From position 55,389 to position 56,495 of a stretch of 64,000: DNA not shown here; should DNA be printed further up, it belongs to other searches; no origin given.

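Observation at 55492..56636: Mrr-type restriction-endonuclease-like gene bracketed by 45-bp direct repeats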

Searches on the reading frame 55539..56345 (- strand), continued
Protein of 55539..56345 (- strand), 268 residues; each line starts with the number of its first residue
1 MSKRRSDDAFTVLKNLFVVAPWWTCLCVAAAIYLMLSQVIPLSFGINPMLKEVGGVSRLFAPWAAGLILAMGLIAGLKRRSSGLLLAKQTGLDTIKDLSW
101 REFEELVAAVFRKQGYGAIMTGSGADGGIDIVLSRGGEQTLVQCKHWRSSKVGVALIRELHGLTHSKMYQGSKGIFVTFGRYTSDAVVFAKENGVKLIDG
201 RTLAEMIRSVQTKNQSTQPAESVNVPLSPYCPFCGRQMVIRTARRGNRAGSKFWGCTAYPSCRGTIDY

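Call 26: find_encoding_contigs(protein=P0004, flank=5000, max_places=3)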
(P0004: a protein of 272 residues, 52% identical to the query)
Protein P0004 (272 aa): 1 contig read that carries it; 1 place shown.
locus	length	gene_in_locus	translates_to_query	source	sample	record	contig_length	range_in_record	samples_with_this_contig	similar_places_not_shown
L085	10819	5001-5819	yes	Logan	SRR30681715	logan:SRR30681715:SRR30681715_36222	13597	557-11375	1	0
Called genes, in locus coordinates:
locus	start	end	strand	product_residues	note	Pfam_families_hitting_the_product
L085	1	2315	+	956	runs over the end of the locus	?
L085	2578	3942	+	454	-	PF10518:TAT_signal (faint), PF00884:Sulfatase, PF16347:SGSH_C, PF14707:Sulfatase_C (faint)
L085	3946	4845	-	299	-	-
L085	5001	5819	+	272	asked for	PF04471:Mrr_cat, PF01396:Zn_ribbon_Top1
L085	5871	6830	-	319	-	-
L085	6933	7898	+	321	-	PF00135:COesterase (faint), PF02129:Peptidase_S15 (faint), PF20434:BD-FAE, PF01738:DLH (faint), PF00561:Abhydrolase_1 (faint), PF07859:Abhydrolase_3, PF00326:Peptidase_S9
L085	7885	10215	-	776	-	-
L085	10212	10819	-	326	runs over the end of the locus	PF01208:URO-D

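Call 53: search_protein_families(library=ncbifam, proteins=[window:55542-56345:-], max_evalue=0.01)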
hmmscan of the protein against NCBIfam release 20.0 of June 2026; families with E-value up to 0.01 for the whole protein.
window:55542-56345:- (268 aa): 3 families
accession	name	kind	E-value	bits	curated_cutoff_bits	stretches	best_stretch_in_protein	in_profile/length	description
NF005555.0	PRK07220.1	equivalog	0.0002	19.8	635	1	231-265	592-622/740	DNA topoisomerase I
NF004966.0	PRK06319.1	equivalog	0.00097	17.3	868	1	224-267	641-679/862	DNA topoisomerase I/SWI domain fusion protein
NF011532.0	PRK14973.1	equivalog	0.0026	15.6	930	1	230-266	590-621/936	DNA topoisomerase I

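Call 54: search_solved_structures(query=window:55542-56345:-, max_evalue=0.01, show_alignments=2)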
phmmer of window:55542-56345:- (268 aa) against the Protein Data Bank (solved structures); distinct sequences matched with E-value up to 0.01: 0.
